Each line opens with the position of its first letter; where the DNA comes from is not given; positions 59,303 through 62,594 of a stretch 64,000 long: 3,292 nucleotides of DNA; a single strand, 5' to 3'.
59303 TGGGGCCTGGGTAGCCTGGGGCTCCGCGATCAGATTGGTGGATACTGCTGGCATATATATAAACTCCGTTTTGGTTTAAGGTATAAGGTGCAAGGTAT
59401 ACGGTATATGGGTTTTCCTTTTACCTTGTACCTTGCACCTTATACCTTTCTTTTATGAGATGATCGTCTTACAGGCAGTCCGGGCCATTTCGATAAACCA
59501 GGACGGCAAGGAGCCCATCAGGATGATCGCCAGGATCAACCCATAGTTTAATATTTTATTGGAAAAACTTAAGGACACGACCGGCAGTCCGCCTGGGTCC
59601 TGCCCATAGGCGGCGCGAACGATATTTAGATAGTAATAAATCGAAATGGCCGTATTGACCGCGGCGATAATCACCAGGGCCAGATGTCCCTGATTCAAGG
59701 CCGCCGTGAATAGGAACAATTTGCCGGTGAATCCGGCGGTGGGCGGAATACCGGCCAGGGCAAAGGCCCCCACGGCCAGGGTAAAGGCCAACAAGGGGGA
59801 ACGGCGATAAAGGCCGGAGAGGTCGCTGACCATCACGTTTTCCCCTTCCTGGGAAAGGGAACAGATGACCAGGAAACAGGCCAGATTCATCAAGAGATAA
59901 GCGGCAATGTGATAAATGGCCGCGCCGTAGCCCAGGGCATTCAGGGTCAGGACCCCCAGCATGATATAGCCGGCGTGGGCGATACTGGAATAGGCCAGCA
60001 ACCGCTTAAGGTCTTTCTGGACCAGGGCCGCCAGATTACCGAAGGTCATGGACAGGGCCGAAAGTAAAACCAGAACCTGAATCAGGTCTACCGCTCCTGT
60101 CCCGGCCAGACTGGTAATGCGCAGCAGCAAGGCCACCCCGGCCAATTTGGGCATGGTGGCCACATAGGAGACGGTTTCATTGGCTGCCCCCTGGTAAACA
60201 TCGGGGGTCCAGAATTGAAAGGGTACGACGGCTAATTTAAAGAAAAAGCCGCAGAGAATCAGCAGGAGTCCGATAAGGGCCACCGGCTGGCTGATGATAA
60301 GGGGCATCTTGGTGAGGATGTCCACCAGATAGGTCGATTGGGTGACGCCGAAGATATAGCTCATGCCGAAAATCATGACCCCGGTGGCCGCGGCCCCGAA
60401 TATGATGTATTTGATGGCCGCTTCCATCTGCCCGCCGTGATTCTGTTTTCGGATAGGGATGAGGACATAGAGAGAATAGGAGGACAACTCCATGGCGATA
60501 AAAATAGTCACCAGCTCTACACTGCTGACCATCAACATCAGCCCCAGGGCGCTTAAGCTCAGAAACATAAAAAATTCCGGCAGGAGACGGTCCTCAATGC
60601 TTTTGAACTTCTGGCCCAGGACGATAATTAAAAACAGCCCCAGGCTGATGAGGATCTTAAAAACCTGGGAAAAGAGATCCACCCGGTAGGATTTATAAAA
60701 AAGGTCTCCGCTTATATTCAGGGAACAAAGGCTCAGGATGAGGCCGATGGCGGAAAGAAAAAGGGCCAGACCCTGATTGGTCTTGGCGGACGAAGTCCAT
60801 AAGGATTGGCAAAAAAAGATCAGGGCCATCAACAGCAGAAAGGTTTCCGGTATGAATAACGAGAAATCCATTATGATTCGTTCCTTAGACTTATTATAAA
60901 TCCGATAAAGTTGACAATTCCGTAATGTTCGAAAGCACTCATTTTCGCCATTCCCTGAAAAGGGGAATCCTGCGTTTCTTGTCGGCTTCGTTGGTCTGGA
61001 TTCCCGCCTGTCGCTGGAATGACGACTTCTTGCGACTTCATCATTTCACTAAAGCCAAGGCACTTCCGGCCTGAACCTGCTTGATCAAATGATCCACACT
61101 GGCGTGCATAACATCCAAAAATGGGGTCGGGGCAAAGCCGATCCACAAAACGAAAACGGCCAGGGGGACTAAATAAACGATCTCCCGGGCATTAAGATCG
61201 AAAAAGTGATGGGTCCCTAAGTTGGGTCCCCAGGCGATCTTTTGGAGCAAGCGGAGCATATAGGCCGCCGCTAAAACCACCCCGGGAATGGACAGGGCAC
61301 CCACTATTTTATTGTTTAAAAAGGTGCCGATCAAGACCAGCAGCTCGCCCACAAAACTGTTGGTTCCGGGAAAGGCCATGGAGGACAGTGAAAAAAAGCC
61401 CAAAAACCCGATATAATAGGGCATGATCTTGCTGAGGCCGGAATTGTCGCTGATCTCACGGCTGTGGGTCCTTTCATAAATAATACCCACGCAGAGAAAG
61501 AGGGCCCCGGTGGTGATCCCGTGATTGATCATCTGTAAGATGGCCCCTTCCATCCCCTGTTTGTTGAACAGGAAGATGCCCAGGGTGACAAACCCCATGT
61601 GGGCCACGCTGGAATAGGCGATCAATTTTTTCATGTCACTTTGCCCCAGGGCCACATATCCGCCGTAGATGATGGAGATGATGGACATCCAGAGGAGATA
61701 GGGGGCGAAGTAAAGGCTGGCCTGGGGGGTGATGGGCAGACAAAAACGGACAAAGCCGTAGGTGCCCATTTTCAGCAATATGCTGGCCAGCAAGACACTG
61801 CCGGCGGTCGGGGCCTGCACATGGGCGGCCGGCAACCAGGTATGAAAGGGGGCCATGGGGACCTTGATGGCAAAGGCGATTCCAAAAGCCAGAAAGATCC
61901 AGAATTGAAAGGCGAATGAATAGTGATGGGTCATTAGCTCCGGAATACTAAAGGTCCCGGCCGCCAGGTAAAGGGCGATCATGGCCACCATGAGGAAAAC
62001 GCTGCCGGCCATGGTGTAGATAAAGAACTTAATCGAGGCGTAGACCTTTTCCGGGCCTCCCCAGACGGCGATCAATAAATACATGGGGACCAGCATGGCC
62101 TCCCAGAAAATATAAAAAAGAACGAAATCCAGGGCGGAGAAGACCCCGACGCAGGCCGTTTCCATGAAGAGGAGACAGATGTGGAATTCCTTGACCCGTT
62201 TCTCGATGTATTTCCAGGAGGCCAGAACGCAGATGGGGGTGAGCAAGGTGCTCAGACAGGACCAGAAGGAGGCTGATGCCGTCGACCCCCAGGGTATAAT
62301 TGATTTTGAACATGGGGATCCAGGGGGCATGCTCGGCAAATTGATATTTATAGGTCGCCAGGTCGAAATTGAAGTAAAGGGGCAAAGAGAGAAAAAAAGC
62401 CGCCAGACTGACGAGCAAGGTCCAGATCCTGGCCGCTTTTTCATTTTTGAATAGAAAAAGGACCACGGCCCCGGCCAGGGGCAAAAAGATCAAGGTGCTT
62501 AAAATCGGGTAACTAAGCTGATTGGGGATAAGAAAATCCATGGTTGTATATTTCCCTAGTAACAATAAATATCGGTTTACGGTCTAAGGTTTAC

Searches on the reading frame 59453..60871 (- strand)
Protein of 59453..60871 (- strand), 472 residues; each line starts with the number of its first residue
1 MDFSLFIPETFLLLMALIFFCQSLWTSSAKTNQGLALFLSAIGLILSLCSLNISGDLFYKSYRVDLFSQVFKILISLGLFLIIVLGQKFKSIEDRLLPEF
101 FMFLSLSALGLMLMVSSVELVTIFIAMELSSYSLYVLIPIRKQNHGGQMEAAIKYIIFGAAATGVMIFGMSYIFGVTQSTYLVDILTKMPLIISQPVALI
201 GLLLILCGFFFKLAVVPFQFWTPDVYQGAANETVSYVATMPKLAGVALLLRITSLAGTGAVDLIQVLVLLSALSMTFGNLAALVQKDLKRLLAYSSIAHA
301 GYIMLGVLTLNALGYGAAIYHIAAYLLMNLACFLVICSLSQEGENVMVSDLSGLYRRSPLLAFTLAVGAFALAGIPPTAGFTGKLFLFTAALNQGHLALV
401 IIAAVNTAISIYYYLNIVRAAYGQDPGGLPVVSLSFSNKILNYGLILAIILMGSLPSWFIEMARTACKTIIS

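Call 5: search_protein_families(library=pfam, proteins=[window:59453-60871:-], max_evalue=0.01)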
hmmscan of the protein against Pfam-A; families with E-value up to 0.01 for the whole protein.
window:59453-60871:- (472 aa): 1 family
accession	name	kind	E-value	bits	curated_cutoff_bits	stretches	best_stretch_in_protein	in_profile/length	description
PF00361.26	Proton_antipo_M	-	3.5e-62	210.7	21.5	1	118-410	2-294/294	NADH:quinone oxidoreductase/Mrp antiporter, TM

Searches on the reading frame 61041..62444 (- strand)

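Call 5: search_protein_families(library=pfam, proteins=[window:61041-62444:-], max_evalue=0.01)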
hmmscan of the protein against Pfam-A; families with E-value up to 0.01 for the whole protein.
window:61041-62444:- (467 aa): 1 family
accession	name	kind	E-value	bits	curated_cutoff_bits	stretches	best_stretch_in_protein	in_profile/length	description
PF00361.26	Proton_antipo_M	-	2.8e-78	263.6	21.5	1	104-384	1-285/294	NADH:quinone oxidoreductase/Mrp antiporter, TM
